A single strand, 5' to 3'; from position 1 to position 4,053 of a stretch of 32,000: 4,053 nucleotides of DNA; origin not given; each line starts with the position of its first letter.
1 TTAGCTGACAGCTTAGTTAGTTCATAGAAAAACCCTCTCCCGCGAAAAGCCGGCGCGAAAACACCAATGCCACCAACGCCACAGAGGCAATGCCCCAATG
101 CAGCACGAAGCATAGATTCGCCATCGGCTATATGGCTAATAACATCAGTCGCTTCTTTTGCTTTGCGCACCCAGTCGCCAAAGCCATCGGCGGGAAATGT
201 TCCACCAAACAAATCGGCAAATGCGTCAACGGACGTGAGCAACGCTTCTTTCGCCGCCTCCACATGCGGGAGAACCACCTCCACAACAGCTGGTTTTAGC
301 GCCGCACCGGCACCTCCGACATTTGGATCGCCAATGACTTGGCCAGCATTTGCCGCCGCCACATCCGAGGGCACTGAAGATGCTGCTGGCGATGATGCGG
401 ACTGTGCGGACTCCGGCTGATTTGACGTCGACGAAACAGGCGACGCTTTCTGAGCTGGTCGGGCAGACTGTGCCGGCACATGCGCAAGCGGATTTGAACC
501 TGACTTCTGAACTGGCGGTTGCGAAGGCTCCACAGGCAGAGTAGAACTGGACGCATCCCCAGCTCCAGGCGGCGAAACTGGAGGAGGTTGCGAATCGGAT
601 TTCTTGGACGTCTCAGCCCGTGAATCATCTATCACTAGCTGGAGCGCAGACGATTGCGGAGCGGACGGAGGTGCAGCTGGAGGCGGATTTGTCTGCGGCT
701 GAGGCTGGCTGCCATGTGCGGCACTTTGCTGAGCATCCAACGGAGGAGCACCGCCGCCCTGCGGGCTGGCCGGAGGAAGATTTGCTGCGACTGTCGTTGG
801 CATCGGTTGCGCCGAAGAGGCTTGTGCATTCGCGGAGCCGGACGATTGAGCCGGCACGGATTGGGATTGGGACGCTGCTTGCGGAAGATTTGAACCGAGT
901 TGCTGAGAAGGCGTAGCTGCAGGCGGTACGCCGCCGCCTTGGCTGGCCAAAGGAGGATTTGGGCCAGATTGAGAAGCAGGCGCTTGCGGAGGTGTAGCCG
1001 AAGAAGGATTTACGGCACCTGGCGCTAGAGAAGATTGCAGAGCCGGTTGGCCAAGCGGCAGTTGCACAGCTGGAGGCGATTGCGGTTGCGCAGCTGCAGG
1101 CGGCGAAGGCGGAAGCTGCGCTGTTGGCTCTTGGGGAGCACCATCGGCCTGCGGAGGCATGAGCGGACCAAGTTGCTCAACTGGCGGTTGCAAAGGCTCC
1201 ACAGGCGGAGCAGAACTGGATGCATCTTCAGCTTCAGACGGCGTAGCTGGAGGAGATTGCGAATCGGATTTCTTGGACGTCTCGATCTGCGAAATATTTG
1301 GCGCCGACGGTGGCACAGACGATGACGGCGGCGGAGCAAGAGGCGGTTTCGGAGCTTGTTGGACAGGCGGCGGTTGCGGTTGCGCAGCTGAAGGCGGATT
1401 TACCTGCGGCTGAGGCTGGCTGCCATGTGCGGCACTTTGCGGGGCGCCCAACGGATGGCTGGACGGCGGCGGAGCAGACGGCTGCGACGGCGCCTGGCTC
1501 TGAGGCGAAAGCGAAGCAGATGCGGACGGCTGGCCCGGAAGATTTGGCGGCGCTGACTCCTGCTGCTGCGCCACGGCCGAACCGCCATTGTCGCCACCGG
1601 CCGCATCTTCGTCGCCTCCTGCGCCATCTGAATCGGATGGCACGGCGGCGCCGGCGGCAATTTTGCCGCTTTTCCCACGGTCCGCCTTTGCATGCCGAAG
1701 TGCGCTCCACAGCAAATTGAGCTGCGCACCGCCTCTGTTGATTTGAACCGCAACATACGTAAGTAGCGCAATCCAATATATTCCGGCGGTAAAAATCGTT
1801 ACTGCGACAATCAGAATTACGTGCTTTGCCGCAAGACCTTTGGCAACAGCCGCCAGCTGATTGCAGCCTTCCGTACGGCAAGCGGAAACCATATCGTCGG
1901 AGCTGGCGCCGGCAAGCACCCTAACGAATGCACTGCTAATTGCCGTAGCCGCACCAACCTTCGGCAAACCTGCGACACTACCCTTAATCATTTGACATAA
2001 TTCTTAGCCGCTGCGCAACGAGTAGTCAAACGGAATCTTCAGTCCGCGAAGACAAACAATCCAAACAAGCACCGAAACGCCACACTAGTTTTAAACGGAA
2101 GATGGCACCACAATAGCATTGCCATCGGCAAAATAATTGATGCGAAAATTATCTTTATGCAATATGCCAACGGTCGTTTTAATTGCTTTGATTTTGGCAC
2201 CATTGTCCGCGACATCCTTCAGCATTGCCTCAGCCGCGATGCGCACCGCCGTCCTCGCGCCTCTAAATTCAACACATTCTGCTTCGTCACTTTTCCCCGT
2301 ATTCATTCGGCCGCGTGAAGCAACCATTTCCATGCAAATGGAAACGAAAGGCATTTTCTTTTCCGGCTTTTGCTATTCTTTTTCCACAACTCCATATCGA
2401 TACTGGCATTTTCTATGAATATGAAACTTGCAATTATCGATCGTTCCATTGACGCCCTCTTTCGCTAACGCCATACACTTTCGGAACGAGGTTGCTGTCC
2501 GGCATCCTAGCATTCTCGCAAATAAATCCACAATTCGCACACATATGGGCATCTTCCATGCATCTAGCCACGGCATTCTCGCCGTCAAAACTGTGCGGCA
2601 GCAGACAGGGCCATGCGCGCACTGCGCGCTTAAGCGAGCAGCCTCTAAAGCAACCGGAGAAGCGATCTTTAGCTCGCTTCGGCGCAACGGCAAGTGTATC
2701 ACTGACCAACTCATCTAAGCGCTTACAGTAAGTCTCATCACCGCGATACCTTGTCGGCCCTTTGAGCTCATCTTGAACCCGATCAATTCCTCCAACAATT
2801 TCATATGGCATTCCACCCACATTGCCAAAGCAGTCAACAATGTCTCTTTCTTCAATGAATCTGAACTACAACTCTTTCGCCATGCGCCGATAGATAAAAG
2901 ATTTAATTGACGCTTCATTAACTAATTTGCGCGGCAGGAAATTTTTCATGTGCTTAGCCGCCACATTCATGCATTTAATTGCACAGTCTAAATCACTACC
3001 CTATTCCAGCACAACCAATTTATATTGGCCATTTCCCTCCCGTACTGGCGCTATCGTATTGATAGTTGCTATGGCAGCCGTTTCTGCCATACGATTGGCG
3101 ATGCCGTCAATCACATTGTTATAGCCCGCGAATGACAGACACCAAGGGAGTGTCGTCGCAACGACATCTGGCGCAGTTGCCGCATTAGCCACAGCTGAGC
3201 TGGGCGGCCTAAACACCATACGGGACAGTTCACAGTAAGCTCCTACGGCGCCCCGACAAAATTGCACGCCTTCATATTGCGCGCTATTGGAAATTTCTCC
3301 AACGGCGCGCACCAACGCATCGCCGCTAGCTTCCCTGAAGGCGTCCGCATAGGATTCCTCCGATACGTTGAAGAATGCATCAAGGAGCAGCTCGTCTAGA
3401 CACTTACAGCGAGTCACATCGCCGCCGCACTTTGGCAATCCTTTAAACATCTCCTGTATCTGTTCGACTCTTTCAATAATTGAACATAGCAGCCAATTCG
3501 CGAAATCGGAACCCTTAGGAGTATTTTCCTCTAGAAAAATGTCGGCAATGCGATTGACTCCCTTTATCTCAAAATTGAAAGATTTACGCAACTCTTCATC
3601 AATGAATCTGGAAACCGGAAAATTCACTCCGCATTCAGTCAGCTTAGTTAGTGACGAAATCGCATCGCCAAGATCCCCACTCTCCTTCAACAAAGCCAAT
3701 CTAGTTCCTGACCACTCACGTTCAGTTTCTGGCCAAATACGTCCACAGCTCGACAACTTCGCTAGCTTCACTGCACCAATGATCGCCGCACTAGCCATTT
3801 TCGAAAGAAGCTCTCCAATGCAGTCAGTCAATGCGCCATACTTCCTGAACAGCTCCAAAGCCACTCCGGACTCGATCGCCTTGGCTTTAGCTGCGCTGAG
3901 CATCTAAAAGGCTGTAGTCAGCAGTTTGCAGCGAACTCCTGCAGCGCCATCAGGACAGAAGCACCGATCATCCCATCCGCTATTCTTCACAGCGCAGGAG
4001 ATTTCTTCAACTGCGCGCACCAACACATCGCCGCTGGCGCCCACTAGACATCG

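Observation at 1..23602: Three co-localised genes share an undescribed architecture: N-region, one long hydrophobic anchor, Pro/Gln-rich linker, large unrelated domain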

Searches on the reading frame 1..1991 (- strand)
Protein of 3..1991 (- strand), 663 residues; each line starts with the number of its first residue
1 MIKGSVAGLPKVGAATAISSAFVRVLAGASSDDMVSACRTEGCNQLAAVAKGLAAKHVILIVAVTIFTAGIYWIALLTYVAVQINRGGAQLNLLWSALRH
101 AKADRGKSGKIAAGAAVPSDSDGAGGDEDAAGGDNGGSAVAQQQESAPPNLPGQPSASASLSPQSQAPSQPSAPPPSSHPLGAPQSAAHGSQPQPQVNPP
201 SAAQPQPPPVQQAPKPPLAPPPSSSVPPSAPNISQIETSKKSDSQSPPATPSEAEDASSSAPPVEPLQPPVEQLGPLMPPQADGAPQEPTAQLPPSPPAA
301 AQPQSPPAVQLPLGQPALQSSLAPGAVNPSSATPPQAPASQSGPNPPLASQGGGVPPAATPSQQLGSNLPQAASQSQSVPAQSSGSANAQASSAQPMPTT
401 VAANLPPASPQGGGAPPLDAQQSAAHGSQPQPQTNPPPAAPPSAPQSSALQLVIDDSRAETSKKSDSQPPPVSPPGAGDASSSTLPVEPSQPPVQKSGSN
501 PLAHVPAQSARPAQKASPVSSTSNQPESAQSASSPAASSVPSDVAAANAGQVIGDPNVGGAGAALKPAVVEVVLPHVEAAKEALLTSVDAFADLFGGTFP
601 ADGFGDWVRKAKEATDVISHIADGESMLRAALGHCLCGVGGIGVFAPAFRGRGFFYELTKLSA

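Call 7: search_protein_families(library=pfam, proteins=[window:1-1991:-], max_evalue=0.01)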
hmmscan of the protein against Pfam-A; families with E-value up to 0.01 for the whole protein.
window:1-1991:- (663 aa): 0 families

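Call 85: search_protein_families(library=padloc, proteins=[window:3-1991:-], max_evalue=0.01)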
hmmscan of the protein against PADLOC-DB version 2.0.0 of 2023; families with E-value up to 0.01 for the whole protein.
window:3-1991:- (663 aa): 0 families

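Call 86: search_protein_families(library=ncbifam, proteins=[window:3-1991:-], max_evalue=0.01)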
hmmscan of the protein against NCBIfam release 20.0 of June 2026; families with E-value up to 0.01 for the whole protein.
window:3-1991:- (663 aa): 0 families

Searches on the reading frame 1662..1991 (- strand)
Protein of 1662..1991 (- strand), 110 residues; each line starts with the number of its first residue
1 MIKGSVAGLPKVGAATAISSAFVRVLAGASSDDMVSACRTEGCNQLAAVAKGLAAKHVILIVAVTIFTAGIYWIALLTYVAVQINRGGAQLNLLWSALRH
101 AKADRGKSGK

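Call 29: search_protein_representatives(alignment_id=A2)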
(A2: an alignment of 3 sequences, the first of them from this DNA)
Query: 3 sequences, 113 profile positions. Proteins with E-value up to 0.001 (for the whole library): 6; up to 1e-10: 3; up to 1e-30: 1. The best 6 are listed.
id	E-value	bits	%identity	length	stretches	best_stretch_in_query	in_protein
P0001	2.2e-34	133.8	-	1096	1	1-113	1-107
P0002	2.9e-23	98.0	-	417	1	20-112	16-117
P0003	1.3e-21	92.7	-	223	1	18-112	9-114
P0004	1.2e-08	50.9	-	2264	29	60-80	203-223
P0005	9.6e-06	41.6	-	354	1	35-107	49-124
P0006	2.8e-04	36.9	-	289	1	57-107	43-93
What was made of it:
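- Checked: A profile of the three finds only same-lineage proteins among 1.84e9 (call 29).
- Family: the profile of the three N-modules finds only P0001 (= g3), P0002, P0003, P0005 and P0006 (E 2e-34 to 3e-4) among 1.84e9 representatives (call 29). Profile E-values down to 1e-23 are restricted to one lineage among 1.84e9 proteins (call 29).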

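Call 33: find_homologous_proteins(query=A3, max_evalue=0.01)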
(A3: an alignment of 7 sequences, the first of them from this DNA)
Query A3 (7 sequences): 3545 candidates shared short words with the query, none scored E <= 0.01.
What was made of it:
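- Tried and rejected: The 7-member N-module alignment found nothing, although its members are in that collection; this is a word-index miss, so that null is uninformative (call 33).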

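Call 47: search_protein_families(library=pfam, proteins=[P0005, P0006], max_evalue=0.1)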
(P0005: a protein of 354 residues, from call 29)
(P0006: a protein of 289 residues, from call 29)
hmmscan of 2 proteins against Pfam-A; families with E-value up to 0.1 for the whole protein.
P0005 (354 aa): 0 families

P0006 (289 aa): 0 families

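Call 66: search_protein_families(library=pfam, alignment_id=A3, max_evalue=10)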
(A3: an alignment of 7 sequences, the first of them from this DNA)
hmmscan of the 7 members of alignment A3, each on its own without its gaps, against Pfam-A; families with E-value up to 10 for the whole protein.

A. member 1, seq(110 aa): 2 families
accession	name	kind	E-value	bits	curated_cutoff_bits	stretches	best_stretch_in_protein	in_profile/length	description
PF15033.11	Kinocilin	-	0.036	14.1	27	1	34-71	3-40/123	Kinocilin protein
PF10907.13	DUF2749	-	1.3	9.5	25.5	1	58-83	7-34/72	Protein of unknown function (DUF2749)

B. families by the number of members that match (of 7 scanned): 11 families
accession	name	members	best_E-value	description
PF20403.5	DUF6693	3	0.0043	Family of unknown function (DUF6693)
PF19885.4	DUF6358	2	0.24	Family of unknown function (DUF6358)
PF10907.13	DUF2749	2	0.4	Protein of unknown function (DUF2749)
PF14018.11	DUF4234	1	0.011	Domain of unknown function (DUF4234)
PF15033.11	Kinocilin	1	0.036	Kinocilin protein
PF18303.6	Saf_2TM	1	0.11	SAVED-fused 2TM effector domain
PF21796.3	Cac1_C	1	0.15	Chromatin assembly factor 1 subunit Cac1, C-terminal domain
PF17370.7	DUF5392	1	0.15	Family of unknown function (DUF5392)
PF11124.14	Pho86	1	0.26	Inorganic phosphate transporter chaperone Pho86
PF10660.14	MitoNEET_N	1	0.33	Iron-containing outer mitochondrial membrane protein N-terminus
PF19607.4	DUF6112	1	0.46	Family of unknown function (DUF6112)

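Call 73: find_encoding_contigs(protein=P0002, flank=10000, max_places=3)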
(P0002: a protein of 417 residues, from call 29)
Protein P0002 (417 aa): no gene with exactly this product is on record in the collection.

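Call 74: find_encoding_contigs(protein=P0005, flank=10000, max_places=3)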
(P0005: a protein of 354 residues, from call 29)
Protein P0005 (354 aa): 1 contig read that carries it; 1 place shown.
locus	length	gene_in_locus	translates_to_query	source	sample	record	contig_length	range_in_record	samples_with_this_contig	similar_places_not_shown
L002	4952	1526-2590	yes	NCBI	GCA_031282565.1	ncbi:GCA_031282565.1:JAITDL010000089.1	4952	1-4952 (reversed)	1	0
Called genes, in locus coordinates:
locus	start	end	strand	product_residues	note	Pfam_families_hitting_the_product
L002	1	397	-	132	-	?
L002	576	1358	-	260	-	PF00072:Response_reg, PF00486:Trans_reg_C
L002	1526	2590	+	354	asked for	-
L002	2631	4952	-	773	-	?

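Call 85: search_protein_families(library=padloc, proteins=[P0005, P0006], max_evalue=0.01)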
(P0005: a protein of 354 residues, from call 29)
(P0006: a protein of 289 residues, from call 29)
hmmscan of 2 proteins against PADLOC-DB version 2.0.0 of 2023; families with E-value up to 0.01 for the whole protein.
P0005 (354 aa): 0 families

P0006 (289 aa): 0 families

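Call 86: search_protein_families(library=ncbifam, proteins=[P0005, P0006], max_evalue=0.01)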
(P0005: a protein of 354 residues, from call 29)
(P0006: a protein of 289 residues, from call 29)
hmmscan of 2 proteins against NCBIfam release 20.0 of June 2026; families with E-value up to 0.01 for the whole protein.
P0005 (354 aa): 0 families

P0006 (289 aa): 0 families

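Call 88: search_solved_structures(query=A3, max_evalue=1)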
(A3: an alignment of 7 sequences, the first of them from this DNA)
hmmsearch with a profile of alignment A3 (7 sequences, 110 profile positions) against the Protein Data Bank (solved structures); distinct sequences matched with E-value up to 1: 0.

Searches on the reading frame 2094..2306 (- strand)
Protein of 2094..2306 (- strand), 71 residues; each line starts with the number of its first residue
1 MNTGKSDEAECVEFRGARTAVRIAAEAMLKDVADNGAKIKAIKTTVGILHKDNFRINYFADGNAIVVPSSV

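Call 25: search_protein_families(library=pfam, proteins=[window:2094-2306:-], max_evalue=1)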
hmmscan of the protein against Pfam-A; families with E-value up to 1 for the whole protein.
seq(71 aa): 1 family
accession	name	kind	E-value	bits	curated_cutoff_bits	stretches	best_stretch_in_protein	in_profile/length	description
PF21247.3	Fic-like_C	-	0.067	13.5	27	1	27-59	5-37/64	Filamentation induced by cAMP protein Fic-like, C-terminal domain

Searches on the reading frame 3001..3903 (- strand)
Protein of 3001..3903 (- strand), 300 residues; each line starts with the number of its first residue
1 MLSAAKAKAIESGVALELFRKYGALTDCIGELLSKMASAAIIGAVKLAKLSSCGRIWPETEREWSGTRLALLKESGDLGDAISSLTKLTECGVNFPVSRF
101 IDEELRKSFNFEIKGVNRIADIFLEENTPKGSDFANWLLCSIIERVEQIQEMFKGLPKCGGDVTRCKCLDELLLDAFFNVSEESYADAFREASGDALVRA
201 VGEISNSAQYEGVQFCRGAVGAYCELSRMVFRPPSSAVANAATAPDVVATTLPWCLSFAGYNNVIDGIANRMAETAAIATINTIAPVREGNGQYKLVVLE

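Call 6: search_protein_families(library=pfam, proteins=[window:3001-3903:-], max_evalue=0.01)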
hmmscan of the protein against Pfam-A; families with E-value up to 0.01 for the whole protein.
window:3001-3903:- (300 aa): 0 families

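Call 10: search_protein_families(library=ncbifam, proteins=[window:3001-3903:-], max_evalue=0.01)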
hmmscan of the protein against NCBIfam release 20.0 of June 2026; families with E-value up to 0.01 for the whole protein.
window:3001-3903:- (300 aa): 0 families

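Call 12: find_encoding_contigs(protein=window:3001-3903:-, flank=10000, max_places=4)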
Protein window:3001-3903:- (300 aa): no gene with exactly this product is on record in the collection.

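Call 85: search_protein_families(library=padloc, proteins=[window:3001-3903:-], max_evalue=0.01)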
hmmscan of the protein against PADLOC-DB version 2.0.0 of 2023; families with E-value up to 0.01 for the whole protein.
window:3001-3903:- (300 aa): 0 families
